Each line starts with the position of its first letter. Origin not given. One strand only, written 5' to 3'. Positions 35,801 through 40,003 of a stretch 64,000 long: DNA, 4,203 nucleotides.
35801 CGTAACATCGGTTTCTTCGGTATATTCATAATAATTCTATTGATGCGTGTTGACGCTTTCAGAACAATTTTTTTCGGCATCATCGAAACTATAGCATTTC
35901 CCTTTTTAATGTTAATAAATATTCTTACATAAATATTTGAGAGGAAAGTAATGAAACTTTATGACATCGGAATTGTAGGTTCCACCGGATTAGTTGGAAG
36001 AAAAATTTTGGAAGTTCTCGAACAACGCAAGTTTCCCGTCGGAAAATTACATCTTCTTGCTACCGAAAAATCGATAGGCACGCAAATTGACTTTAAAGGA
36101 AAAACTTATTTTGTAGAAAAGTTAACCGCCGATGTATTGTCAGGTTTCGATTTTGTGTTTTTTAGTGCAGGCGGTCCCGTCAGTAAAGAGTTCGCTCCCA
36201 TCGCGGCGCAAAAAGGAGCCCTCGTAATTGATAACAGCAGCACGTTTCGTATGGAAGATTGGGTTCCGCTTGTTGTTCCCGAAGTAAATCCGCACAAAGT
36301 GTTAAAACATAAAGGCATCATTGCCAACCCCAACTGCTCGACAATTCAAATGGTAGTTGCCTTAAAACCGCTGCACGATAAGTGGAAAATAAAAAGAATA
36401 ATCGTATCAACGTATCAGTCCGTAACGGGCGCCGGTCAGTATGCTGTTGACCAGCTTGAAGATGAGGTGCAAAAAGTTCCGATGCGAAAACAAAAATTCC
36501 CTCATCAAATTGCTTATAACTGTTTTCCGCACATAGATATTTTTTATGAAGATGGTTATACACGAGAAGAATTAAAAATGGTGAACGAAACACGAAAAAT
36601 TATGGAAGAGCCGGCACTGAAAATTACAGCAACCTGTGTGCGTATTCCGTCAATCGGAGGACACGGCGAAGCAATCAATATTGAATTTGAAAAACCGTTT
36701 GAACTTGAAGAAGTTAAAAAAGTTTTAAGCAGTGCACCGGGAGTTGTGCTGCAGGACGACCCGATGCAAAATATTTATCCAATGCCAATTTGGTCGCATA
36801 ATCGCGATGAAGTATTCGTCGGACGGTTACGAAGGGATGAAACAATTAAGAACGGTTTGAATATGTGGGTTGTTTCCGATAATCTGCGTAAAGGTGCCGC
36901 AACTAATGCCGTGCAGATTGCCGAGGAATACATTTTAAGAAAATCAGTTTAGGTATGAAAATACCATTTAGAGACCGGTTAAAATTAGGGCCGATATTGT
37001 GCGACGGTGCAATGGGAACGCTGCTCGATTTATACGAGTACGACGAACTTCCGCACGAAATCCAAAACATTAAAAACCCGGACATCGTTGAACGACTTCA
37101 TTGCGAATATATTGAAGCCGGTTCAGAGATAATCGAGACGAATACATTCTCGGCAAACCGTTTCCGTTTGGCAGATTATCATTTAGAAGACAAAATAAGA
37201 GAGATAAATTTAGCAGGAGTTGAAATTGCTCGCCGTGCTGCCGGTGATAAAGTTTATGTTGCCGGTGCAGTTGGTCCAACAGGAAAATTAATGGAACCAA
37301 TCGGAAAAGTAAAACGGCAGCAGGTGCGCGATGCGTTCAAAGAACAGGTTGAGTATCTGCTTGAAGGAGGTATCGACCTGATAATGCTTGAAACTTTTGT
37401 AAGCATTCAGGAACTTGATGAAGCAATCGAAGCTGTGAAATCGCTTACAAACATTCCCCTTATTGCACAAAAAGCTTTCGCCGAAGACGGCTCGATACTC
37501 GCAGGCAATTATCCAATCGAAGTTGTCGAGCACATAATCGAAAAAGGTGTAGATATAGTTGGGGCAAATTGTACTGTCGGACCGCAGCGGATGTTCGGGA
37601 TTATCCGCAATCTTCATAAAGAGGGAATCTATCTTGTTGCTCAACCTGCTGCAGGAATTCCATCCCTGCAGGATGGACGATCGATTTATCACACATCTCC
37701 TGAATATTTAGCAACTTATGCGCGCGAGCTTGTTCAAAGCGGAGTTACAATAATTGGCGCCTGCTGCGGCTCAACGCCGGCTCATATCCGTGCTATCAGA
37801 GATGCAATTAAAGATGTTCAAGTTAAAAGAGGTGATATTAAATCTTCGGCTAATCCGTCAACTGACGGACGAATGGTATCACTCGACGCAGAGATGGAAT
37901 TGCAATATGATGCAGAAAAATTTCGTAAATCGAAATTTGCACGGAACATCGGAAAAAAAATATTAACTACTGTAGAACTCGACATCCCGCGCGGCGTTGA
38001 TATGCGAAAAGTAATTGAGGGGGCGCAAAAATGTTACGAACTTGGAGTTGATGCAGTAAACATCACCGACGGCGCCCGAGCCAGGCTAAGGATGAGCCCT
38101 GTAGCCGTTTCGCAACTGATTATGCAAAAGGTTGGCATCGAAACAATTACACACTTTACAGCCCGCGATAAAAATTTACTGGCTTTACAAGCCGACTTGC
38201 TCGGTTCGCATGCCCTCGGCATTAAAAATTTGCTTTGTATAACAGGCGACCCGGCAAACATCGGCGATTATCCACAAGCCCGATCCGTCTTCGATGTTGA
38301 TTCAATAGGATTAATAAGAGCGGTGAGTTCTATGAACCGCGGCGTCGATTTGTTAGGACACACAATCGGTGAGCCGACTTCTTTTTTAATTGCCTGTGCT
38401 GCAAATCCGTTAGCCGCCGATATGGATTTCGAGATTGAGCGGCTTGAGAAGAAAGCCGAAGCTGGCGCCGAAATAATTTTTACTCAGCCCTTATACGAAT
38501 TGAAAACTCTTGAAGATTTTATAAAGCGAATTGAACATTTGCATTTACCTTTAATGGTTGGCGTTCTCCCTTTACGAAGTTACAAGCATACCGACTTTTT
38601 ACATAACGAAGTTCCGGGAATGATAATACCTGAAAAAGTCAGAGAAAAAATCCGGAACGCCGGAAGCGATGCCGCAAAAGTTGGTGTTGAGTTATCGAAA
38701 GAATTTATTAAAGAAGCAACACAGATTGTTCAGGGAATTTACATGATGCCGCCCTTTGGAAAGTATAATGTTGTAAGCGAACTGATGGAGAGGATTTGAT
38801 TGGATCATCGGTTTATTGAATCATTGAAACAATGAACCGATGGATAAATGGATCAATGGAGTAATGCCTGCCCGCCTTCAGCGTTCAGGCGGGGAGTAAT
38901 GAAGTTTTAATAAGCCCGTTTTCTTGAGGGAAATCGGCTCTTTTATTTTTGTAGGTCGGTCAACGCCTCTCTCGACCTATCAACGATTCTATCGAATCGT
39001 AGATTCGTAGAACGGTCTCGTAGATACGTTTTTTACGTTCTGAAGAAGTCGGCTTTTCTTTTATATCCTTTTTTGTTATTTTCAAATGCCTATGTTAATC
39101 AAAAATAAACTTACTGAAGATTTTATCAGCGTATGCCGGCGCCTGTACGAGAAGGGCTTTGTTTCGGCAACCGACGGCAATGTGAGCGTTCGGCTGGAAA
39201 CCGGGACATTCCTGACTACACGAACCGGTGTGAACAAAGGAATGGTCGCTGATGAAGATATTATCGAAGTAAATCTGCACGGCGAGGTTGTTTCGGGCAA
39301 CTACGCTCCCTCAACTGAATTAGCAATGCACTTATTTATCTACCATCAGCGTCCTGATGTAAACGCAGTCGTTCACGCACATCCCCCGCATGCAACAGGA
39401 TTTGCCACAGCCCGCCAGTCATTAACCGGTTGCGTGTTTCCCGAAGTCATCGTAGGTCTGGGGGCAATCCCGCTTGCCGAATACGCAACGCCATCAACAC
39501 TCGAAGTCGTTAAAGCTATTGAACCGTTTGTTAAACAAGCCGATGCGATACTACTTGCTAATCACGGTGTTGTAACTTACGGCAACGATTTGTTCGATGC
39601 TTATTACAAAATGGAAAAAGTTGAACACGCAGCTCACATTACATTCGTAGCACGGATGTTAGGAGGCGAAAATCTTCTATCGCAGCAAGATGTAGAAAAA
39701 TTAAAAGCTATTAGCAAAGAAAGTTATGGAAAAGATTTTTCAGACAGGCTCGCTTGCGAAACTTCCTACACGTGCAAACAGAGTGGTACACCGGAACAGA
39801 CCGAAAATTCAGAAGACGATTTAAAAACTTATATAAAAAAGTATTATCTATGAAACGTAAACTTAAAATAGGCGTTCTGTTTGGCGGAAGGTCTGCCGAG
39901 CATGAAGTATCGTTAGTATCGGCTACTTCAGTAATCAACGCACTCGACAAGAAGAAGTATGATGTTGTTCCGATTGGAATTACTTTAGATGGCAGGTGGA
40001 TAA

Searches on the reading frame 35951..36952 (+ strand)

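Call 59: search_protein_families(library=pfam, proteins=[window:35951-36952:+], max_evalue=0.001)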
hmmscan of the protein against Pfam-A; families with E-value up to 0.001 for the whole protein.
window:35951-36952:+ (333 aa): 3 families
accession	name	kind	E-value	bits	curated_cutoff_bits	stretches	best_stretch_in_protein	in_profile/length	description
PF02774.23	Semialdhyde_dhC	-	3.4e-52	177.7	26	1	138-314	1-184/184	Semialdehyde dehydrogenase, dimerisation domain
PF01118.30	Semialdhyde_dh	-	1.8e-32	112.7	26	1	6-118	2-119/121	Semialdehyde dehydrogenase, NAD binding domain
PF02800.25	Gp_dh_C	-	4.8e-05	23.4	24.4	0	215-264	62-111/158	Glyceraldehyde 3-phosphate dehydrogenase, C-terminal domain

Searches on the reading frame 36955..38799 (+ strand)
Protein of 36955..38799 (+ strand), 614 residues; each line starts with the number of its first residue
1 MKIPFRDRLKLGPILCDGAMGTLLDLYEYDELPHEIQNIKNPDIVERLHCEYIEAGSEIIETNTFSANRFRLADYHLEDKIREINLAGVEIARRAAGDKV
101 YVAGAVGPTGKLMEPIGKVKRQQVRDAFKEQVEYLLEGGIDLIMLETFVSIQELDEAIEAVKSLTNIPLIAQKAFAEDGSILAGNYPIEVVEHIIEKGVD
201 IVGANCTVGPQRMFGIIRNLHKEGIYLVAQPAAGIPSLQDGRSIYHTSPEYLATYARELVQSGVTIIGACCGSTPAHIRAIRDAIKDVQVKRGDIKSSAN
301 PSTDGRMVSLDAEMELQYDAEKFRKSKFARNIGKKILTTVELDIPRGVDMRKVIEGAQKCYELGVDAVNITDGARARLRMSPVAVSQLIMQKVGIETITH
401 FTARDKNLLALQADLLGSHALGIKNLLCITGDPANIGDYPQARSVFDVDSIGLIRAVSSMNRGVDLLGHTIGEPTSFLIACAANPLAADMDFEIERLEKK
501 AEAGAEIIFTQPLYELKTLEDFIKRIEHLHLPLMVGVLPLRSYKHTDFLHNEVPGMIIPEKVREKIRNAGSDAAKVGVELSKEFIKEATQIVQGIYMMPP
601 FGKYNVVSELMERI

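Call 59: search_protein_families(library=pfam, proteins=[window:36955-38799:+], max_evalue=0.001)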
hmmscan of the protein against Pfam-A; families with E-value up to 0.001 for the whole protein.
window:36955-38799:+ (614 aa): 3 families
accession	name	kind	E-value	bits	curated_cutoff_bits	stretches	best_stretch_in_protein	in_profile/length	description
PF02574.22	S-methyl_trans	-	1.4e-67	229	22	1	15-284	2-282/283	Homocysteine S-methyltransferase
PF02219.23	MTHFR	-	5.2e-30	105.2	24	1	334-590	9-262/287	Methylenetetrahydrofolate reductase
PF13714.12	PEP_mutase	-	2.7e-05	24.3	31.5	0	487-538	153-201/240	Phosphoenolpyruvate phosphomutase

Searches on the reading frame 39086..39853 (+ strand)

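Call 59: search_protein_families(library=pfam, proteins=[window:39086-39853:+], max_evalue=0.001)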
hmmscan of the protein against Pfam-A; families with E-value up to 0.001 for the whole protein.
window:39086-39853:+ (255 aa): 1 family
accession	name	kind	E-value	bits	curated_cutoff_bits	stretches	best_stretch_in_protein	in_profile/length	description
PF00596.27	Aldolase_II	-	1.3e-49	169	22.2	1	12-186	2-182/183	Class II Aldolase and Adducin N-terminal domain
